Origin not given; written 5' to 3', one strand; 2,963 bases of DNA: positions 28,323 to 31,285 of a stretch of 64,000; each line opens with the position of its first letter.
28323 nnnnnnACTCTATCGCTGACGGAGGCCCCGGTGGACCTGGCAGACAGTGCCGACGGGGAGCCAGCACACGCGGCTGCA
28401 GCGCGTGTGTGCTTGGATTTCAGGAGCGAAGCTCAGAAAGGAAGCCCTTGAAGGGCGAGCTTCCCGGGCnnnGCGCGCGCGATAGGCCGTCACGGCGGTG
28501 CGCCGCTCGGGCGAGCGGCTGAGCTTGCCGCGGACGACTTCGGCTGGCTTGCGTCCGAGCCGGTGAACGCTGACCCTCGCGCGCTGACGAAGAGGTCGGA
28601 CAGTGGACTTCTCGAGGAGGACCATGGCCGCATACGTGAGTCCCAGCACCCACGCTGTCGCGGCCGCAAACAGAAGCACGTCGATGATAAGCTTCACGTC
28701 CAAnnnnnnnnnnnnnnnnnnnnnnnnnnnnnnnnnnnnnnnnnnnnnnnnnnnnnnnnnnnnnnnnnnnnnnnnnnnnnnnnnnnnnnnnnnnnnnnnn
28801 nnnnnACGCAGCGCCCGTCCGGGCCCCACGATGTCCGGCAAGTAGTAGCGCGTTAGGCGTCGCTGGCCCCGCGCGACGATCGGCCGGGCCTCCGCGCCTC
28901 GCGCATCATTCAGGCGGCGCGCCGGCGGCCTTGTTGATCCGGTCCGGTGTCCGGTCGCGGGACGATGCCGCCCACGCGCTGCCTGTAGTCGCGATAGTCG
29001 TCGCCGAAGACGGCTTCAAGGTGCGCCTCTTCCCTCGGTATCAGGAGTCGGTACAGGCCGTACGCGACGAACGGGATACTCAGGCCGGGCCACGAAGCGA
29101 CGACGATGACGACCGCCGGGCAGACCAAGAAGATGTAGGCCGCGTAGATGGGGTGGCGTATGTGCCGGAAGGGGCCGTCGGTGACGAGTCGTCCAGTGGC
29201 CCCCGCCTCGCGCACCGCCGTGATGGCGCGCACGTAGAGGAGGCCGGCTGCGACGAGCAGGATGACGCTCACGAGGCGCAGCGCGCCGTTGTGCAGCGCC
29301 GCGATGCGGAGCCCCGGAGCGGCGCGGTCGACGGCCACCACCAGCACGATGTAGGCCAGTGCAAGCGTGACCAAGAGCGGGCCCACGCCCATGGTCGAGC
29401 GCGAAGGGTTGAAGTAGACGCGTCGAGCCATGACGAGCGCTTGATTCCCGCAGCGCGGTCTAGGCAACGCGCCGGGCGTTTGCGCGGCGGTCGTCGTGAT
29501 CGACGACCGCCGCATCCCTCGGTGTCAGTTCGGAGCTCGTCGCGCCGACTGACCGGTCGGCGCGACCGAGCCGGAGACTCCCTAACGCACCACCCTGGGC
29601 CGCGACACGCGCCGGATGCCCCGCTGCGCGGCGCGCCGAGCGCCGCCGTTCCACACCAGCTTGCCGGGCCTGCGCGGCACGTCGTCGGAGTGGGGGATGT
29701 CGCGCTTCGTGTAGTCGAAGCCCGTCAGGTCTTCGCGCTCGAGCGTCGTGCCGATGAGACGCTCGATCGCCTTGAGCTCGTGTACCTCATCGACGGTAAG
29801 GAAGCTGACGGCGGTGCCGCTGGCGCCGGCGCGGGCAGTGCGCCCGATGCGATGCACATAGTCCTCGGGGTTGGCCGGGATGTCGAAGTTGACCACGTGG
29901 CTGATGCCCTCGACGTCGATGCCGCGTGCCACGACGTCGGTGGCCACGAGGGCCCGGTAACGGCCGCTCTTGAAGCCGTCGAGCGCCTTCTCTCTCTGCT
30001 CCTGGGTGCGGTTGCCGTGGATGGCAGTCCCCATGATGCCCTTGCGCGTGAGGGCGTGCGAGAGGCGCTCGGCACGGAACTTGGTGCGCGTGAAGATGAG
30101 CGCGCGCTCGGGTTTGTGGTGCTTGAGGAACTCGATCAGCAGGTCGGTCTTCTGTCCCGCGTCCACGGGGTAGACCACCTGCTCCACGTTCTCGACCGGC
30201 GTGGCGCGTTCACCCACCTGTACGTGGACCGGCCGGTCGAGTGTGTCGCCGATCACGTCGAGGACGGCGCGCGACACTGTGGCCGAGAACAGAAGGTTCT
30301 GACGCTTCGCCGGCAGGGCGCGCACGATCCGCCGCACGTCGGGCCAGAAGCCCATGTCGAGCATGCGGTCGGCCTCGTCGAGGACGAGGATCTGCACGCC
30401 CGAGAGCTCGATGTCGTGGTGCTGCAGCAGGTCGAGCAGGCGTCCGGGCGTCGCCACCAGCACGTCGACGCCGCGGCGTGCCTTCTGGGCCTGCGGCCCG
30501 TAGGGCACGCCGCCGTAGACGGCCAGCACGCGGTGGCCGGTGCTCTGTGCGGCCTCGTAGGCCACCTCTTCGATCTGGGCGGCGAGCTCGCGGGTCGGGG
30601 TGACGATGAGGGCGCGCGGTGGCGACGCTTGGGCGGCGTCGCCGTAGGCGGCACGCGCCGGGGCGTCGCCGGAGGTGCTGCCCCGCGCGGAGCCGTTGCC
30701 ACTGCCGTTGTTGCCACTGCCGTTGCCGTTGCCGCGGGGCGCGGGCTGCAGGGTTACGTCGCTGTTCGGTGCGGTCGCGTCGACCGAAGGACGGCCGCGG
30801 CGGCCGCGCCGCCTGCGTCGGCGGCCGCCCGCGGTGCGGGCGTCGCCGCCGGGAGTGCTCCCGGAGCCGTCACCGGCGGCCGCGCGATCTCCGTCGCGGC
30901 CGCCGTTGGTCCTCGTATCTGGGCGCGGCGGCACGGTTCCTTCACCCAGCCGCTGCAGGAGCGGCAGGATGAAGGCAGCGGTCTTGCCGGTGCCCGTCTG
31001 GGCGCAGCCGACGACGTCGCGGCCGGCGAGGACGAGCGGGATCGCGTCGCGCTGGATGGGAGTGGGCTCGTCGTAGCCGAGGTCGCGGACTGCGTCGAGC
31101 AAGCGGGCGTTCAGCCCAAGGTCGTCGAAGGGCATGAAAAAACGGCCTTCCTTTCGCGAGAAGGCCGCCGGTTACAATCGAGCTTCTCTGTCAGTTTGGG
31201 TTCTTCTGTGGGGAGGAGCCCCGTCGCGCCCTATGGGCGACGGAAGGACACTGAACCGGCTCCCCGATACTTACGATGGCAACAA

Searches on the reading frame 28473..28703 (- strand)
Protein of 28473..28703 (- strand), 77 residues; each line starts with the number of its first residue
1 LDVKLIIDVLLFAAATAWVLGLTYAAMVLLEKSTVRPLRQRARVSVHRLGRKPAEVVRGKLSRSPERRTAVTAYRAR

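Call 37: search_protein_families(library=ncbifam, max_evalue=1, proteins=[window:28473-28703:-])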
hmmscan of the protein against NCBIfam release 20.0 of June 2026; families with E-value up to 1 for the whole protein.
window:28473-28703:- (77 aa): 0 families

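Call 38: search_protein_families(library=pfam, max_evalue=1, proteins=[window:28473-28703:-])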
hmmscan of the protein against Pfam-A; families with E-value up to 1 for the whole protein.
window:28473-28703:- (77 aa): 0 families

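Call 49: find_homologous_proteins(query=window:28473-28697:-, max_evalue=1)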
Query seq(75 aa): 3 candidates shared short words with the query, none scored E <= 1.

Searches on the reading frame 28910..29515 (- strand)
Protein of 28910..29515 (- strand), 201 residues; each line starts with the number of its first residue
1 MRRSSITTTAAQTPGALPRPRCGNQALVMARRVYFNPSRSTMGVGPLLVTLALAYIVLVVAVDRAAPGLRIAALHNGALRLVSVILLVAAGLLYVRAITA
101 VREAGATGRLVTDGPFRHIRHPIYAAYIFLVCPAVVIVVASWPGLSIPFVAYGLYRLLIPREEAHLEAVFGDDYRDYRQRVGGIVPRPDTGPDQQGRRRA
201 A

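Call 8: search_protein_families(library=pfam, proteins=[window:28910-29515:-])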
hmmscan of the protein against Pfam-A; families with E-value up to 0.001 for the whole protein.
window:28910-29515:- (201 aa): 2 families
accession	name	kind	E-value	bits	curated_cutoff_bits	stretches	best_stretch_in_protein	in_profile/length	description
PF04140.19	ICMT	-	2.4e-07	31.5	24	1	85-166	14-93/95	Isoprenylcysteine carboxyl methyltransferase (ICMT) family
PF04191.18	PEMT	-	5.2e-07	30.5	25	1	107-172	39-104/105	Phospholipid methyltransferase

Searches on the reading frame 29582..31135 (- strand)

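Call 8: search_protein_families(library=pfam, proteins=[window:29582-31135:-])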
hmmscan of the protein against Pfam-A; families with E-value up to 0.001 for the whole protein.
window:29582-31135:- (517 aa): 3 families
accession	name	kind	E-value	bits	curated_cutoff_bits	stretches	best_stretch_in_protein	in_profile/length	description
PF00270.35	DEAD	-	2.7e-47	161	26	1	25-293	1-166/167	DEAD/DEAH box helicase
PF00271.37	Helicase_C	-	3.1e-34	118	23.5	1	329-437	2-110/110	Helicase conserved C-terminal domain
PF13401.12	AAA_22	-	0.00038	21.2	27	0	232-276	74-111/130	AAA domain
